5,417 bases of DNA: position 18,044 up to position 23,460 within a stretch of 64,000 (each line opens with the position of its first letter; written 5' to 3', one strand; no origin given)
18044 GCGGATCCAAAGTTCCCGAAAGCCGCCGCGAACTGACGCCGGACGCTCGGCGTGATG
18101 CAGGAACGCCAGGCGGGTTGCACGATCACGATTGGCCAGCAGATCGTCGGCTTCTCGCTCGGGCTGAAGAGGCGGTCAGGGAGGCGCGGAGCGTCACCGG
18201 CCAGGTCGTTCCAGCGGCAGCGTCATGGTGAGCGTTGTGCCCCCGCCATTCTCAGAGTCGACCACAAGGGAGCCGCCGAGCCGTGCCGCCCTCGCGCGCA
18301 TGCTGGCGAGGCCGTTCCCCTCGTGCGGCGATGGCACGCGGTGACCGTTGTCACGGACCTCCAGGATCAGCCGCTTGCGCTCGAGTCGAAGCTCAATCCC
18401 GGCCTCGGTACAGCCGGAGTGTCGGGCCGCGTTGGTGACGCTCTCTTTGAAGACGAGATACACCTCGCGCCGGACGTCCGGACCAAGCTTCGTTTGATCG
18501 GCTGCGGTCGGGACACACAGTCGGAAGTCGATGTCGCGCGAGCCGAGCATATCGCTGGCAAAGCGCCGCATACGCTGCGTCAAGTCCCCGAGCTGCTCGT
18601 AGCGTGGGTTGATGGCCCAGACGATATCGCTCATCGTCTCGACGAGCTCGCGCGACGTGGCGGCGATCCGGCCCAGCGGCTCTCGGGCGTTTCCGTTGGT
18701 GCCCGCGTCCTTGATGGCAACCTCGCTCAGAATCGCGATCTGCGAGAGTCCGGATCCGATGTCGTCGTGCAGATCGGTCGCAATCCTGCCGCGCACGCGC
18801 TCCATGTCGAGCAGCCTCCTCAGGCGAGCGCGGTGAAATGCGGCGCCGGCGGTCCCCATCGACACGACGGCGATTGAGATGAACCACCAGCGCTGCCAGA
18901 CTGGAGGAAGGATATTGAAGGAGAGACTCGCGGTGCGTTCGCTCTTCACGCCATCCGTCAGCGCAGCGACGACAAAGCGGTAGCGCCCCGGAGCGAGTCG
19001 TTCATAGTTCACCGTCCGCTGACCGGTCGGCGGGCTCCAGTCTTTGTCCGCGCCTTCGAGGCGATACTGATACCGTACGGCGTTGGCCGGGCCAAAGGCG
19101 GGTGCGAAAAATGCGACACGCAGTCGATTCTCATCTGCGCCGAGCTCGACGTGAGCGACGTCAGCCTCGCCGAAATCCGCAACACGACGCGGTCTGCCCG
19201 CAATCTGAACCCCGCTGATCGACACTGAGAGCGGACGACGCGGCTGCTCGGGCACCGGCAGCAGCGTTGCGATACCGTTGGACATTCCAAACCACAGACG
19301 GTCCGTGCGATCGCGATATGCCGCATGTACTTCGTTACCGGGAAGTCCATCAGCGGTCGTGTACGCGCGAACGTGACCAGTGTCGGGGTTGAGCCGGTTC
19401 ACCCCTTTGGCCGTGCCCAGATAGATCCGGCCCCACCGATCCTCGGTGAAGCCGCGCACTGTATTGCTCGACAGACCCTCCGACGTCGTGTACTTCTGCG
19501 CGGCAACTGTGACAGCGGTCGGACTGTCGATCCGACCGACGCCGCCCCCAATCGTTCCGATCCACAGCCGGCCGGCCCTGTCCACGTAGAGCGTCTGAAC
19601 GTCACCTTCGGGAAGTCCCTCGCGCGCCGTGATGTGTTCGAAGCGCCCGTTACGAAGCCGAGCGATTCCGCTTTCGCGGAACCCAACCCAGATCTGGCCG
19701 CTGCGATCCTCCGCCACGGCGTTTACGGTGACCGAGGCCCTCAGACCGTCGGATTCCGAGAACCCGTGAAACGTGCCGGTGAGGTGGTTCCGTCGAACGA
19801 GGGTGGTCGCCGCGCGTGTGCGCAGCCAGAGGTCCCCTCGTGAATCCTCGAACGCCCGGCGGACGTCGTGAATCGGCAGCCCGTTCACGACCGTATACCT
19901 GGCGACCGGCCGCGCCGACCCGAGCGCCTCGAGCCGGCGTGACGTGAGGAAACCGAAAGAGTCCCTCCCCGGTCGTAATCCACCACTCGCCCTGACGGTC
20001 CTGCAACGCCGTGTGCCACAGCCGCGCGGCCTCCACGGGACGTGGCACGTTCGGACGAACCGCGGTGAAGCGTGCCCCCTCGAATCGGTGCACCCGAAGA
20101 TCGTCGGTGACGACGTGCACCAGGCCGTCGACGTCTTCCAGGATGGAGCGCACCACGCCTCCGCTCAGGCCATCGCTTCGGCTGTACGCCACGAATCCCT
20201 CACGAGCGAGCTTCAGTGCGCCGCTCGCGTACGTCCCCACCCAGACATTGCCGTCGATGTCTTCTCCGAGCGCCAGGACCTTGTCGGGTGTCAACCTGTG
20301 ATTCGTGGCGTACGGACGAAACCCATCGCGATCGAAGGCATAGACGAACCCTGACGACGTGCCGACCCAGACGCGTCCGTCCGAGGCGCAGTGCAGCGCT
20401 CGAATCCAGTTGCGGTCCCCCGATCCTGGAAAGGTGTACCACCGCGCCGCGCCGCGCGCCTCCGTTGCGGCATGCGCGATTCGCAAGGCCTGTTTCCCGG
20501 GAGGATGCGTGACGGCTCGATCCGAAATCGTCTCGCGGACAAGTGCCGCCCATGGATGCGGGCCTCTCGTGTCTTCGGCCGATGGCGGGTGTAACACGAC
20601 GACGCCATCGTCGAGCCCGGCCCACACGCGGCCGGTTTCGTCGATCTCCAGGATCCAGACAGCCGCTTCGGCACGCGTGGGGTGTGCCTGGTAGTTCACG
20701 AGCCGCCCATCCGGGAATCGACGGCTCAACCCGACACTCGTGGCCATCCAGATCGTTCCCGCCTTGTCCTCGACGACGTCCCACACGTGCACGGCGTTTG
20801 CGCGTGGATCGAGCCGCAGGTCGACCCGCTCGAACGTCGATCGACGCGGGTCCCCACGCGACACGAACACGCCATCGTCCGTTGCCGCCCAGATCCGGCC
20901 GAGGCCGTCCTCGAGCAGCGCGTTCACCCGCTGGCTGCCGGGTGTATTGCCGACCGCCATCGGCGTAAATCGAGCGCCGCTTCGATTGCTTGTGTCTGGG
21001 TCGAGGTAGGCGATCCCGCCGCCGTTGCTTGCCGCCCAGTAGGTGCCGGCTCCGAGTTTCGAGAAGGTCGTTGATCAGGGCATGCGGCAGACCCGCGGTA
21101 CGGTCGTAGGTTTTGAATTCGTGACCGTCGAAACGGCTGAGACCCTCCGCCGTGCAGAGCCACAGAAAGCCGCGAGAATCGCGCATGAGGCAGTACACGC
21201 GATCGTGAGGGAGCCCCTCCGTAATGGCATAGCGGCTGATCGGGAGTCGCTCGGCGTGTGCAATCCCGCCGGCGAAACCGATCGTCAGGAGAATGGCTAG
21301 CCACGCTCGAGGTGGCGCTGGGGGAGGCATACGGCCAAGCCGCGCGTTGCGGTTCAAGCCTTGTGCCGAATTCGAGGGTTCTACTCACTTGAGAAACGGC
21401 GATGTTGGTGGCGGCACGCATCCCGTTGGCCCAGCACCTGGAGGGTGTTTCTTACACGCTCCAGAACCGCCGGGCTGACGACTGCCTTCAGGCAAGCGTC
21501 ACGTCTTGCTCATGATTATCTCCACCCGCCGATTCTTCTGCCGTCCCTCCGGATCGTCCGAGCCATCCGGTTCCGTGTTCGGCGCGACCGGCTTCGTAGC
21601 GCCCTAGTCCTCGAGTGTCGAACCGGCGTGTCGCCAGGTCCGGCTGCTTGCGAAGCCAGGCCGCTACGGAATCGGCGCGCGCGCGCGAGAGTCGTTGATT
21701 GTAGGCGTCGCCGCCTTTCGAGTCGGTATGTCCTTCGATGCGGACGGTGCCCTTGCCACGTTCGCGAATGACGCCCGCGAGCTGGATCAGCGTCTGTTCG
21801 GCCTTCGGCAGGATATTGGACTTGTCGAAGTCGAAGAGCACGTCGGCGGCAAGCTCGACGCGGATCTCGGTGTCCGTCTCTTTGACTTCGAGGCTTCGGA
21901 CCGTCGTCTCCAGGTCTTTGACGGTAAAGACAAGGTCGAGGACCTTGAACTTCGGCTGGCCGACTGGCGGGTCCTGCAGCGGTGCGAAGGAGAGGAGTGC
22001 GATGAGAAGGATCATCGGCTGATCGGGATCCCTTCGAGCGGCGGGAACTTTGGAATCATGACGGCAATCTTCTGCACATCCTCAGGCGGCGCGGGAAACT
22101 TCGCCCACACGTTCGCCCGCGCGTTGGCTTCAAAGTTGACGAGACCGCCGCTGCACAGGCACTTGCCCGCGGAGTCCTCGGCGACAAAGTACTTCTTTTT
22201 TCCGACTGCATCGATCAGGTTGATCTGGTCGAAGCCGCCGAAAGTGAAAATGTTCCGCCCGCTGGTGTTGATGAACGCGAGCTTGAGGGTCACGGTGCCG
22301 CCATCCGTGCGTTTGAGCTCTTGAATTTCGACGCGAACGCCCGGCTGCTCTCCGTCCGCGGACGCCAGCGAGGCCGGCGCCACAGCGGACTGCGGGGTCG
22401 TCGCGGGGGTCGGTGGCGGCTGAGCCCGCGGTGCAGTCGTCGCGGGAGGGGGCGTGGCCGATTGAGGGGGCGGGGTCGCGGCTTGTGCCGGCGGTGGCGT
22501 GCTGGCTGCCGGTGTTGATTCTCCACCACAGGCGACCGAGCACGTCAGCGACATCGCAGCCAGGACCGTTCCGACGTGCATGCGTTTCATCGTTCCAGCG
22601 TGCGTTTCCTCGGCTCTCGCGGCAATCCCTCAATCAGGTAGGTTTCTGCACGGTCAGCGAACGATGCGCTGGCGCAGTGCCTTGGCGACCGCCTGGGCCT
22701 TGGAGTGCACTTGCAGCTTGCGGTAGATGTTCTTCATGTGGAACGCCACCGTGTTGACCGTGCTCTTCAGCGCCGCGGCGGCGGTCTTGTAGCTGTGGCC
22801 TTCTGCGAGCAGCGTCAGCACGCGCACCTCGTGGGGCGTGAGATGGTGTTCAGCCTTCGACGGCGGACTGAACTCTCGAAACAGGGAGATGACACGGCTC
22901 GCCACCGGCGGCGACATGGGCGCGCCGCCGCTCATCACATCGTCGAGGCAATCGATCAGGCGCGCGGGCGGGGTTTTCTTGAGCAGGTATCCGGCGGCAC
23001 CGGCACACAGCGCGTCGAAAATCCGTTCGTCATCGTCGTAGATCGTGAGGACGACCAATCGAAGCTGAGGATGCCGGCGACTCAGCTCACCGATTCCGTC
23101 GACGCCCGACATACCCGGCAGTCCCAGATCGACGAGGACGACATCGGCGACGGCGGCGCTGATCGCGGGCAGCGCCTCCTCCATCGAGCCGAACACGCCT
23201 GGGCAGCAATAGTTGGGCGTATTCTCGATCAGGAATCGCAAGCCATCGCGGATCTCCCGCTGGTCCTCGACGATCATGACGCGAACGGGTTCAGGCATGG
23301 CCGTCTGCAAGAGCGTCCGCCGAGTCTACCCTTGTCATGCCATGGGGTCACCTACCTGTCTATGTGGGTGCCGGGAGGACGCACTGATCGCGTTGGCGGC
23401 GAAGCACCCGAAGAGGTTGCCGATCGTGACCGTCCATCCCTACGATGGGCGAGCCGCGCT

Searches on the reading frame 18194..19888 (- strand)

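Call 28: search_protein_families(library=pfam, proteins=[window:18194-19888:-], max_evalue=0.001)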
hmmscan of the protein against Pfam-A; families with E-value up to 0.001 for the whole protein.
window:18194-19888:- (564 aa): 5 families
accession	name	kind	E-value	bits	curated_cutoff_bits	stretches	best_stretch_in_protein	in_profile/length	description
PF07494.17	Reg_prop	-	6.3e-24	81.4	20.4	1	91-113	1-23/24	Two component regulator propeller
PF02518.31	HATPase_c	-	7.2e-13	49.4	26.4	1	473-560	3-110/111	Histidine kinase-, DNA gyrase B-, and HSP90-like ATPase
PF07495.19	Y_Y_Y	-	2.3e-12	47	26.6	1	267-327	4-65/65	Y_Y_Y domain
PF07730.19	HisKA_3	-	3.1e-08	34.5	24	1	366-429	2-66/68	Histidine kinase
PF13581.12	HATPase_c_2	-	2.7e-05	24.6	27.4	1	461-524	17-84/127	Histidine kinase-like ATPase domain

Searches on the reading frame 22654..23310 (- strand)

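Call 28: search_protein_families(library=pfam, proteins=[window:22654-23310:-], max_evalue=0.001)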
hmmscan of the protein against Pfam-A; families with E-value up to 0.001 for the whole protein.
window:22654-23310:- (218 aa): 3 families
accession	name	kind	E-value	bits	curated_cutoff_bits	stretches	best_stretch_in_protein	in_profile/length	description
PF00072.30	Response_reg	-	9.6e-20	71.3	30.2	1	11-121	1-109/111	Response regulator receiver domain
PF00196.25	GerE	-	9.5e-14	51.2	23.5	1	156-210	2-56/57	Bacterial regulatory proteins, luxR family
PF12840.13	HTH_20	-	0.0002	21.7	27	0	159-193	4-40/51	Helix-turn-helix domain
